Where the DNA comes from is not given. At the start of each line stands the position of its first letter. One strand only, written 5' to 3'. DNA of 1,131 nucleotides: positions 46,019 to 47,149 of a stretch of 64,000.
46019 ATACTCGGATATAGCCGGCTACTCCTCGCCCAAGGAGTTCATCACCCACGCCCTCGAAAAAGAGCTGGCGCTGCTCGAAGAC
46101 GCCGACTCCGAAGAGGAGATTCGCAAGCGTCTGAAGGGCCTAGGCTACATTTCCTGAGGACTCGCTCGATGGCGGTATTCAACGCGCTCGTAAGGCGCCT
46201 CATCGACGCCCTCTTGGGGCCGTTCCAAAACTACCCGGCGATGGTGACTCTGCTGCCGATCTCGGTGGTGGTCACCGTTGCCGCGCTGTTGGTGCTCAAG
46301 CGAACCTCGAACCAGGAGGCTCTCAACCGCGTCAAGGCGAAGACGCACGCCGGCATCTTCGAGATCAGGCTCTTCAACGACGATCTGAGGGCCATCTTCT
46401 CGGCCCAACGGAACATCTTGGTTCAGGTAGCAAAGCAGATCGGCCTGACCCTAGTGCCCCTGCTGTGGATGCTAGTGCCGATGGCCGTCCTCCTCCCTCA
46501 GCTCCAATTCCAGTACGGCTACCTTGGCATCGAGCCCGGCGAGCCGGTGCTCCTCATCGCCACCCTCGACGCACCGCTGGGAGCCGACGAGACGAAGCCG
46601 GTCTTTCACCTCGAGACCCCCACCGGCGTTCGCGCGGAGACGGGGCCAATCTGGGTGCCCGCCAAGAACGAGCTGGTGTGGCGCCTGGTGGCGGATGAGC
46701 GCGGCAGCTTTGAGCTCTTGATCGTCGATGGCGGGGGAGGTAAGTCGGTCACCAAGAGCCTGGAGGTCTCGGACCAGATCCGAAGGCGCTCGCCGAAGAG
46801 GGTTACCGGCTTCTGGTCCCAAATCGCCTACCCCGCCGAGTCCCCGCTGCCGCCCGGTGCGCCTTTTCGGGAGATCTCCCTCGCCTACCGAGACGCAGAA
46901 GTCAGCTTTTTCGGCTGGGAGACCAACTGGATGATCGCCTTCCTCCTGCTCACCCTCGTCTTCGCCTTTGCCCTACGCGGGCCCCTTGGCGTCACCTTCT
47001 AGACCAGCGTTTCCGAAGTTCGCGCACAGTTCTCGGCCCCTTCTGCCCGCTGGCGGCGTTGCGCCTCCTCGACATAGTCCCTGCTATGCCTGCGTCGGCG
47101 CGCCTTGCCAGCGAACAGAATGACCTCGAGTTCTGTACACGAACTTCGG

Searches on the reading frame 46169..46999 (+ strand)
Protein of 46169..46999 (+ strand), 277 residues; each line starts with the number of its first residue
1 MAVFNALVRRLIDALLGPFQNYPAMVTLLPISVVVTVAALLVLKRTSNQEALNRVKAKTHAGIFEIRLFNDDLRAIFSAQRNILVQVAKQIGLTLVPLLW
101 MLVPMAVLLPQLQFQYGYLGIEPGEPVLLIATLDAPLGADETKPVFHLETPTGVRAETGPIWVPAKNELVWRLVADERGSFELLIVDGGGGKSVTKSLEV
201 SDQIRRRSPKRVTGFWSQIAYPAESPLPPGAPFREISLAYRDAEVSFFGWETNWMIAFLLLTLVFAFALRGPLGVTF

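Call 34: list_cluster_members(proteins=[window:46169-46999:+, window:47220-47858:-, window:48105-48653:+, window:48846-49574:-, window:48846-49487:-])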
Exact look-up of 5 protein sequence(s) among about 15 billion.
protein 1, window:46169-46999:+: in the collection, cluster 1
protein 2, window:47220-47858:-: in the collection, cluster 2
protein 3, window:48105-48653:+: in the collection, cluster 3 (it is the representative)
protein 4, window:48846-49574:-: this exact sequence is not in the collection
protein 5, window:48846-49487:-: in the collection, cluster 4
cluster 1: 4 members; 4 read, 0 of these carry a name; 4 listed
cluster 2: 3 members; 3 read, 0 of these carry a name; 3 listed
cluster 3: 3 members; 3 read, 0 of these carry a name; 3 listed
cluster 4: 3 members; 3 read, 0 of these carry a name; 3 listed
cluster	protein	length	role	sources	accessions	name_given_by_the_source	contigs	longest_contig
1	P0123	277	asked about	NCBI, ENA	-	-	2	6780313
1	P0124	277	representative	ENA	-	-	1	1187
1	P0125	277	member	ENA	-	-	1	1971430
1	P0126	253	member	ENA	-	-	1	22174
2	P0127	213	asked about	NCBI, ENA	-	-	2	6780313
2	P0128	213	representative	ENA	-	-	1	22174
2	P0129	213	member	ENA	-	-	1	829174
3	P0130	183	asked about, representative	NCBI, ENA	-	-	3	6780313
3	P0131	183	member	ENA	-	-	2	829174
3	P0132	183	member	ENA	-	-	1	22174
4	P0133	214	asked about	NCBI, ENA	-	-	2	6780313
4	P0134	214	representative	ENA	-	-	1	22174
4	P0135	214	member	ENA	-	-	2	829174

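Call 35: search_protein_families(library=pfam, proteins=[window:46169-46999:+])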
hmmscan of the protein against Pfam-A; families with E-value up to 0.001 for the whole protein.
window:46169-46999:+ (277 aa): 0 families

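Call 36: find_encoding_contigs(protein=P0131, flank=6000, max_places=4)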
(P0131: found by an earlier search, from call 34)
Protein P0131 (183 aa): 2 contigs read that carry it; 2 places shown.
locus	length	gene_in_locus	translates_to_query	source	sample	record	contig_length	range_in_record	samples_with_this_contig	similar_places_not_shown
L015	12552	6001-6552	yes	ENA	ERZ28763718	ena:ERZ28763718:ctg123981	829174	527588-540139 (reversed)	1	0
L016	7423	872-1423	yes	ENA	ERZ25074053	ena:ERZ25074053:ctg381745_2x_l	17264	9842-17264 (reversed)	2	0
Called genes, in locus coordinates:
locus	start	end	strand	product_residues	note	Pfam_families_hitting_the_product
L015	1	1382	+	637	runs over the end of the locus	PF12228:DUF3604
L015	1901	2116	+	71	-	PF09957:VapB_antitoxin (weak)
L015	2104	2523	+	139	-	PF01850:PIN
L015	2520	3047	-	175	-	PF00005:ABC_tran, PF13555:AAA_29 (weak), PF13304:AAA_21 (faint)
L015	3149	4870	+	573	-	PF01609:DDE_Tnp_1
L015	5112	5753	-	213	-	PF00561:Abhydrolase_1, PF12697:Abhydrolase_6 (weak)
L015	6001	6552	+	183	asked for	-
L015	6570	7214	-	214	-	-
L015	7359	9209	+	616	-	PF01011:PQQ, PF13360:PQQ_2 (weak)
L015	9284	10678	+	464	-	PF00884:Sulfatase, PF16347:SGSH_C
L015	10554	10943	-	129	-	PF05153:MIOX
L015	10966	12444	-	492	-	PF00884:Sulfatase, PF01663:Phosphodiest (faint), PF14707:Sulfatase_C (weak)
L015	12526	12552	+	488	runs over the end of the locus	PF01839:FG-GAP (faint), PF13517:FG-GAP_3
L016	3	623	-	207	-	?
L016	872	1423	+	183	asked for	-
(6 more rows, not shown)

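Call 37: find_encoding_contigs(protein=P0132, flank=6000, max_places=3)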
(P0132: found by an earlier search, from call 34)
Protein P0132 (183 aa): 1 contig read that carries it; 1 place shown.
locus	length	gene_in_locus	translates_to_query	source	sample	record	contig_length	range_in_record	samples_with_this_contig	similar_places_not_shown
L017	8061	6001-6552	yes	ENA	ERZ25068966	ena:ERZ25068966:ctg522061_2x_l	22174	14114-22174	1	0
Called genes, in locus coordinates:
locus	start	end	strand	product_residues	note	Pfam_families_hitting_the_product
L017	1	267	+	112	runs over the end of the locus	-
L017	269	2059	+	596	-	PF01663:Phosphodiest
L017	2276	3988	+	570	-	PF01663:Phosphodiest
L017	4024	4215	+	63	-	-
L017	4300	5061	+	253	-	-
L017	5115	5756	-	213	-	PF00561:Abhydrolase_1, PF12697:Abhydrolase_6 (weak)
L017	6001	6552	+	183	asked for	-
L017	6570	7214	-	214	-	-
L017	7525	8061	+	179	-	?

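Call 38: find_encoding_contigs(protein=P0125, flank=6000, max_places=3)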
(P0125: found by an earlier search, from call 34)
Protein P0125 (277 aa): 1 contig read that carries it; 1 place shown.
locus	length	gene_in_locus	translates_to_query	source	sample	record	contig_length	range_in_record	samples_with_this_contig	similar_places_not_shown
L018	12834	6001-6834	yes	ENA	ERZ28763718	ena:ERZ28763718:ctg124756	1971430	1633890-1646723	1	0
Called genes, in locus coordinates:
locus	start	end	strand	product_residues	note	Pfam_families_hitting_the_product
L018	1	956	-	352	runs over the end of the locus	PF00561:Abhydrolase_1, PF12146:Hydrolase_4 (weak)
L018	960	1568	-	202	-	PF00685:Sulfotransfer_1 (faint), PF13469:Sulfotransfer_3 (faint)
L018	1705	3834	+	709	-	PF01663:Phosphodiest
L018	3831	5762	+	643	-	PF01663:Phosphodiest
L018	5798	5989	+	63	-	-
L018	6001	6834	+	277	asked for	-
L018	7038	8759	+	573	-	PF01609:DDE_Tnp_1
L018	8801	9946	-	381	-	PF00005:ABC_tran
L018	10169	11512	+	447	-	PF01979:Amidohydro_1, PF07969:Amidohydro_3 (weak)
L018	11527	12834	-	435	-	-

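Call 64: search_protein_families(library=ncbifam, proteins=[window:46169-46999:+])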
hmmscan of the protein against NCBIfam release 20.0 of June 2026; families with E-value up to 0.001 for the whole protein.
window:46169-46999:+ (277 aa): 0 families
